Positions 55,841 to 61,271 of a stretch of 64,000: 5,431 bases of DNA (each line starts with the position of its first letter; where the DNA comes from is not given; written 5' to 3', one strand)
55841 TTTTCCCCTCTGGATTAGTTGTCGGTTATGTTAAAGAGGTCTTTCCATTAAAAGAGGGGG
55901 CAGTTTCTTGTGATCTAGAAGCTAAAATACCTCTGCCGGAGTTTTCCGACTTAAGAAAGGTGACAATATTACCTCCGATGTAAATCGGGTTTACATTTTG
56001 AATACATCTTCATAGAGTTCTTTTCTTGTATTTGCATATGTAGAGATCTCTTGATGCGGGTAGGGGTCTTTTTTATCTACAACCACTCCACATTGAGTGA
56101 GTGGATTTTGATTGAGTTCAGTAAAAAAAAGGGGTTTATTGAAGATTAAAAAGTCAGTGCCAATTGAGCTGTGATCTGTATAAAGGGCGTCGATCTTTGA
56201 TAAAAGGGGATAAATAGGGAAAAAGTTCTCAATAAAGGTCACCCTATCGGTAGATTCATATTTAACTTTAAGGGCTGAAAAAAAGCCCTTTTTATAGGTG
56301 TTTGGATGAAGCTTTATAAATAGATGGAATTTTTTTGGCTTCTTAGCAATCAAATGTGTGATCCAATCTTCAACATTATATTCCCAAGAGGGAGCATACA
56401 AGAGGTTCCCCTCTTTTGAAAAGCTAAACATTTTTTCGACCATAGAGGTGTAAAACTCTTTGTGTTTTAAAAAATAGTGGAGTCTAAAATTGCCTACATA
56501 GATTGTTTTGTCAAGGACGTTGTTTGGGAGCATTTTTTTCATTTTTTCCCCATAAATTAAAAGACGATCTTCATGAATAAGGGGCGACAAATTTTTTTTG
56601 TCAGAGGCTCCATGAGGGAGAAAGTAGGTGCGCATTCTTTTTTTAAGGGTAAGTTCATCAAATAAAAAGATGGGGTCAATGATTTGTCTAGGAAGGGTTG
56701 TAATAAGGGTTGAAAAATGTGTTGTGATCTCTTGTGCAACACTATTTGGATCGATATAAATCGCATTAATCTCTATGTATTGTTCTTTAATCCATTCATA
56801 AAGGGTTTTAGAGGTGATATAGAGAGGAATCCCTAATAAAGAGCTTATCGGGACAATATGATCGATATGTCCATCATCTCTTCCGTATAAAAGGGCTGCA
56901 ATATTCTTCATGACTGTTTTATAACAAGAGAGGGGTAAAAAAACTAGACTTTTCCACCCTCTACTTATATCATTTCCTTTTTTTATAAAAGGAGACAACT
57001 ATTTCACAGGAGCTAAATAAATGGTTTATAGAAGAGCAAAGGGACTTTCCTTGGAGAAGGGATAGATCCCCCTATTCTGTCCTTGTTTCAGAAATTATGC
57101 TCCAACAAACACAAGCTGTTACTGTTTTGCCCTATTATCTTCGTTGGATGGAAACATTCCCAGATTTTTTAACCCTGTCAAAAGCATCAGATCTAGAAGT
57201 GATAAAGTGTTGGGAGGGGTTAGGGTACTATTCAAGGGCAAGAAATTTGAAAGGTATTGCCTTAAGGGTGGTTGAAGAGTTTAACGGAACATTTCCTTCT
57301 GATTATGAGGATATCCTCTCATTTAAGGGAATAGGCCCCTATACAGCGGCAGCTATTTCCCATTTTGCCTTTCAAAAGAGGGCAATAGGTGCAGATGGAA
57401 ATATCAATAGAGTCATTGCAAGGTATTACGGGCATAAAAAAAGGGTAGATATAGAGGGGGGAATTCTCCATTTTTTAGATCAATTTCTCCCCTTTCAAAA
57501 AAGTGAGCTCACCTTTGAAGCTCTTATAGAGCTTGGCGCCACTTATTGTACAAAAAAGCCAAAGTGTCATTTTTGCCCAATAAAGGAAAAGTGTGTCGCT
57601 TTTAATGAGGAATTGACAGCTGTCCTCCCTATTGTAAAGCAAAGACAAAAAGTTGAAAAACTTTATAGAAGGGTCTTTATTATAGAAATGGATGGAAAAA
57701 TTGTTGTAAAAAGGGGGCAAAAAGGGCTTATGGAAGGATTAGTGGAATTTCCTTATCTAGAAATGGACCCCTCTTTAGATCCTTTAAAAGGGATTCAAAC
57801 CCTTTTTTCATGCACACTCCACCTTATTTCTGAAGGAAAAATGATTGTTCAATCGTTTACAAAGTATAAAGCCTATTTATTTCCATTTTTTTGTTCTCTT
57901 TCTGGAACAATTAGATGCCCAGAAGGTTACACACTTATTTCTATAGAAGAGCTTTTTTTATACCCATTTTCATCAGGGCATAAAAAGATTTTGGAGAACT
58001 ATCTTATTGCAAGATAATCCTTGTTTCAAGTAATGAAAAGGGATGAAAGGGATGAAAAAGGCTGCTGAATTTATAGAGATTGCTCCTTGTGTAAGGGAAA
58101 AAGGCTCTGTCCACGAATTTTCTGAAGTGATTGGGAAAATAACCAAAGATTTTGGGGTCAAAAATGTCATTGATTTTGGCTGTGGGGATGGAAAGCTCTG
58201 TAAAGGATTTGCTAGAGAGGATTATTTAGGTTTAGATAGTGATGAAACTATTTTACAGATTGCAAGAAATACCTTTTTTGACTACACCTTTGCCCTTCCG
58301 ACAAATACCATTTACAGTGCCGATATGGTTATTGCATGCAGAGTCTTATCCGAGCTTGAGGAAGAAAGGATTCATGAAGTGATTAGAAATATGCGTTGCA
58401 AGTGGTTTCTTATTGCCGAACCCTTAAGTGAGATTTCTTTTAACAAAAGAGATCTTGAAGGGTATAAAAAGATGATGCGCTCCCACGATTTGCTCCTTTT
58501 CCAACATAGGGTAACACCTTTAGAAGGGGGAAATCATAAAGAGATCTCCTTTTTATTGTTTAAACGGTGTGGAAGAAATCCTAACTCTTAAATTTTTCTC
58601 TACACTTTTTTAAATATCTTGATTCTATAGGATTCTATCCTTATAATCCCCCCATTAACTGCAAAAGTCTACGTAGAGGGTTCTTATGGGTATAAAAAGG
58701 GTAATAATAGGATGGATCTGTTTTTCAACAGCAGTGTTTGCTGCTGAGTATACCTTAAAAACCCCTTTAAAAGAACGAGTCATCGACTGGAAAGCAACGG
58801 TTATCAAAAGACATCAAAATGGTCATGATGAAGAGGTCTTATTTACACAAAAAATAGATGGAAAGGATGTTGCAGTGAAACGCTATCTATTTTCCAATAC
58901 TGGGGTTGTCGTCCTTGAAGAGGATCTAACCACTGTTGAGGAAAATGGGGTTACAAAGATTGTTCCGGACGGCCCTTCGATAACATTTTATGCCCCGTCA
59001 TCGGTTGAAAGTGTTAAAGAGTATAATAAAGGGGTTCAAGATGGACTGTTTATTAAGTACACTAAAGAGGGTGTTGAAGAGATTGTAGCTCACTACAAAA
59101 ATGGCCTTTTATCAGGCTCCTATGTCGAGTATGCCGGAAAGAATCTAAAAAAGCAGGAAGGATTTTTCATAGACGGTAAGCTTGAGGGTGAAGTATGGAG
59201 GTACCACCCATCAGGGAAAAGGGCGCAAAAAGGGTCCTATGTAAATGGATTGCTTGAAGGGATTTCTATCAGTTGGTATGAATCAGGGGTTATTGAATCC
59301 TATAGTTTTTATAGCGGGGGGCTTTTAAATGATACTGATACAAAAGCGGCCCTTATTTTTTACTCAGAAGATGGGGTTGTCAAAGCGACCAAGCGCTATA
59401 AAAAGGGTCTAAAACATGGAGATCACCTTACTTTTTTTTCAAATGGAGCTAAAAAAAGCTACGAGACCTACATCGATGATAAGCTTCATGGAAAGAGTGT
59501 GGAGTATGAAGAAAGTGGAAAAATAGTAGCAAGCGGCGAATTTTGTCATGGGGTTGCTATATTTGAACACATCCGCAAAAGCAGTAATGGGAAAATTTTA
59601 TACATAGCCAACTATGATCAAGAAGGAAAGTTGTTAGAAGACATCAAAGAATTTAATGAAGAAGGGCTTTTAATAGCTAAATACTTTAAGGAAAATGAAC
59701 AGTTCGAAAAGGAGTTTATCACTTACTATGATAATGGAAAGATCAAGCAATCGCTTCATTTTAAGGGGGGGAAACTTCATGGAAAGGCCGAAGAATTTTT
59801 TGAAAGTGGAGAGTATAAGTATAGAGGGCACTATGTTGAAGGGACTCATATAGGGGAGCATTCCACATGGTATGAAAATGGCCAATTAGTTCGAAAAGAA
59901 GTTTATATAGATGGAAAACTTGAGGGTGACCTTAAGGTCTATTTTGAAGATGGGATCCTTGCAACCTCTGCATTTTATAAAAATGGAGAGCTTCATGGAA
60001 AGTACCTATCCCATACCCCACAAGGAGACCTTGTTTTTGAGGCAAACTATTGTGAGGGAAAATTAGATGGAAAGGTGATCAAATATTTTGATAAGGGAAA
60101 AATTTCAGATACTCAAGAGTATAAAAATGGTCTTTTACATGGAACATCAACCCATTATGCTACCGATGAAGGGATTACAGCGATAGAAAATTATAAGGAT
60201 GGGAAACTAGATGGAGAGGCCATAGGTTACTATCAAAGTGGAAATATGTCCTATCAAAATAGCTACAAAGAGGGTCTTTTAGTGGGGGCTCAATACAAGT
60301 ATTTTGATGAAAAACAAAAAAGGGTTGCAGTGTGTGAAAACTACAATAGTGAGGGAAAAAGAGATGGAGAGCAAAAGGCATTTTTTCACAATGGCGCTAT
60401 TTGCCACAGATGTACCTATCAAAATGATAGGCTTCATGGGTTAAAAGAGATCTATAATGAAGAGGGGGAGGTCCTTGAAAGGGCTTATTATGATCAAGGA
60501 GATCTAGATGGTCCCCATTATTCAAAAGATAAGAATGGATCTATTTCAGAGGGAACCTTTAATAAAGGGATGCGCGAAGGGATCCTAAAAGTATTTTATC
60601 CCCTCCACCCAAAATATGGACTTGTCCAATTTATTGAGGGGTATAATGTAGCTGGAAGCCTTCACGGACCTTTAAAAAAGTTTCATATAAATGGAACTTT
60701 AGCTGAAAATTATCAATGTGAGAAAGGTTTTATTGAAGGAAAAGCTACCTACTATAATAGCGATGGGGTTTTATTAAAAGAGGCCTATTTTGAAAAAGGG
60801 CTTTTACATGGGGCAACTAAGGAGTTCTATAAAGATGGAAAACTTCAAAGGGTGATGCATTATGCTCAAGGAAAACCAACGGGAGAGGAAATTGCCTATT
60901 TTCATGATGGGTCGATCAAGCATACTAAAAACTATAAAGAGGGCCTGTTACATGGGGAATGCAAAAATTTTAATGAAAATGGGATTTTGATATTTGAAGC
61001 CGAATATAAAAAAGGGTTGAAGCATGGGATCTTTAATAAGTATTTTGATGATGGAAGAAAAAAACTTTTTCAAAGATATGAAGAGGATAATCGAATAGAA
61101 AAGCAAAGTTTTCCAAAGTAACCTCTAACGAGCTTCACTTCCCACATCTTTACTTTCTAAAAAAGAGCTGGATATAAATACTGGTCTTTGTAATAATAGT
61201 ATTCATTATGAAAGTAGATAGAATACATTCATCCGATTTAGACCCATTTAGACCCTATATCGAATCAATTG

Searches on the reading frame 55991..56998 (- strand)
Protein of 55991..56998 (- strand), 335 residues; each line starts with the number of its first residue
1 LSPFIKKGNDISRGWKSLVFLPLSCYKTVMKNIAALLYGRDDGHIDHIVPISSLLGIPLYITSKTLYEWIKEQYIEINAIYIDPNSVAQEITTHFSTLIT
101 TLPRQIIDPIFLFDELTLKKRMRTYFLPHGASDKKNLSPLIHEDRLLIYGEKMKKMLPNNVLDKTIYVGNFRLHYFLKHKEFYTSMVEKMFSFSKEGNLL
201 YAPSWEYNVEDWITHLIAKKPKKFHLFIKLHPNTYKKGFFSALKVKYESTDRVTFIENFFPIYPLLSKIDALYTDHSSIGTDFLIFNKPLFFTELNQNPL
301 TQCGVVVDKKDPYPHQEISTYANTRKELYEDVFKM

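Call 34: search_protein_families(library=pfam, proteins=[window:55991-56998:-], max_evalue=0.01)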
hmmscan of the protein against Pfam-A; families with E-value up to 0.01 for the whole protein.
window:55991-56998:- (335 aa): 1 family
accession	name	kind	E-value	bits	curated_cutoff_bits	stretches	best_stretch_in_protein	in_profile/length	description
PF04464.20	Glyphos_transf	-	7.5e-09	35.5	22.1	1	214-316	219-316/367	CDP-Glycerol:Poly(glycerophosphate) glycerophosphotransferase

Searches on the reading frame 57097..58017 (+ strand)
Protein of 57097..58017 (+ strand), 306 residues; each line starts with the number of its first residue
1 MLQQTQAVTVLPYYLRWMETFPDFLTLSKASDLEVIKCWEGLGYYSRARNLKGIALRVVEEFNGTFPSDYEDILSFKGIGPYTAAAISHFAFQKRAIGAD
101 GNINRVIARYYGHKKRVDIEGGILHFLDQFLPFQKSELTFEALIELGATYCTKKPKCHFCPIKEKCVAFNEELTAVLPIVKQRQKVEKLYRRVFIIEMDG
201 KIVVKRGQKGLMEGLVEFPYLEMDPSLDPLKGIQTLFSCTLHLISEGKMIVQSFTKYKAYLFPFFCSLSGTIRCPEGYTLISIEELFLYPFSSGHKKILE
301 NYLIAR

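Call 34: search_protein_families(library=pfam, proteins=[window:57097-58017:+], max_evalue=0.01)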
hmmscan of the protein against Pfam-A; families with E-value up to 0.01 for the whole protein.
window:57097-58017:+ (306 aa): 3 families
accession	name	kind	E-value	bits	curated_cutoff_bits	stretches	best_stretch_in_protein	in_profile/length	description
PF00730.31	HhH-GPD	-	3.6e-15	56.7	26.2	1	1-116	5-92/108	HhH-GPD superfamily base excision DNA repair protein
PF14815.12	NUDIX_4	-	3.9e-08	33.5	35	1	193-300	2-112/113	NUDIX domain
PF00633.29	HHH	-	0.0015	18.7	24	1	62-87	2-27/30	Helix-hairpin-helix motif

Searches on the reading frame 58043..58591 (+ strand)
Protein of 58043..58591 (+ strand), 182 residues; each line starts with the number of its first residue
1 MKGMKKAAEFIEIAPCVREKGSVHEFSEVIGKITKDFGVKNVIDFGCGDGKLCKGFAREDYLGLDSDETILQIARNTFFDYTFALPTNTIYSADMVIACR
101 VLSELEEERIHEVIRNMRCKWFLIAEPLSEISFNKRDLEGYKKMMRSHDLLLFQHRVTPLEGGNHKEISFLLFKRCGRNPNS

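Call 34: search_protein_families(library=pfam, proteins=[window:58043-58591:+], max_evalue=0.01)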
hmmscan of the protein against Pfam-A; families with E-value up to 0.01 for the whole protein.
window:58043-58591:+ (182 aa): 4 families
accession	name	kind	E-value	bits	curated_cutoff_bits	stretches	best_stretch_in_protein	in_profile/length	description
PF08242.18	Methyltransf_12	-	4.4e-06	27.8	30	1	43-118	1-89/98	Methyltransferase domain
PF13649.12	Methyltransf_25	-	2.6e-05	25.3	27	1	42-118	1-90/97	Methyltransferase domain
PF13847.12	Methyltransf_31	-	0.00024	21.3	27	1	40-76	5-46/145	Methyltransferase domain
PF13489.12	Methyltransf_23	-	0.00045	20.4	27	1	36-73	20-59/164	Methyltransferase domain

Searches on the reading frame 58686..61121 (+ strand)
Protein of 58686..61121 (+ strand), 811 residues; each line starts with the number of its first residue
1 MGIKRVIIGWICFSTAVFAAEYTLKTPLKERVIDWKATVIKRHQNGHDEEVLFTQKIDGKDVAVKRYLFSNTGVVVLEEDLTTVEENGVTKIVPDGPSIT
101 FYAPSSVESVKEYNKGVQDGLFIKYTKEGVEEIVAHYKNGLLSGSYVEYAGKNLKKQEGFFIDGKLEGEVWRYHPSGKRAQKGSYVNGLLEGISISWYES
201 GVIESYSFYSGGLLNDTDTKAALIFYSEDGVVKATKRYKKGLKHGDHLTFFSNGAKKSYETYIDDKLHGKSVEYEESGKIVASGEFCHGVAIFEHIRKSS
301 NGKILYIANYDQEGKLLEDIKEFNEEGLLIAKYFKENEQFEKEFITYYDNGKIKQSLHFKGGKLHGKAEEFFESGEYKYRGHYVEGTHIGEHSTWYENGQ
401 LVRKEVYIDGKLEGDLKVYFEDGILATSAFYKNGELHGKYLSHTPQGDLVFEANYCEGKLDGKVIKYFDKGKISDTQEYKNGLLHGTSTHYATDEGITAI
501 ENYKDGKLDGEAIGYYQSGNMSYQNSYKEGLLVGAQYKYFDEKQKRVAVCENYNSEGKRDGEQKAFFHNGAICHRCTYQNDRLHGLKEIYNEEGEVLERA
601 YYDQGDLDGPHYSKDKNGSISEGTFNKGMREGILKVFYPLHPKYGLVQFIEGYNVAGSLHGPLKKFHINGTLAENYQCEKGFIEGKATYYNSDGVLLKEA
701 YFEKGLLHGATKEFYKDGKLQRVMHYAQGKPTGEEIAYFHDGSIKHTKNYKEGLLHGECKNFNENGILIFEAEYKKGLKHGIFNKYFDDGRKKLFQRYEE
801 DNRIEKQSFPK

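Call 34: search_protein_families(library=pfam, proteins=[window:58686-61121:+], max_evalue=0.01)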
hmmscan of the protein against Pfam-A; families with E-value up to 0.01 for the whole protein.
window:58686-61121:+ (811 aa): 2 families
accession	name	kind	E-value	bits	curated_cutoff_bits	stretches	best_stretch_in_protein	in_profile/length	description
PF07661.19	MORN_2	-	6.7e-43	140.1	29.6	1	755-776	1-22/22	MORN repeat variant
PF22648.2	SET7_N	-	0.0068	16.7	27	0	479-536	1-59/74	Histone H3 K4-specific methyltransferase SET7 N-terminal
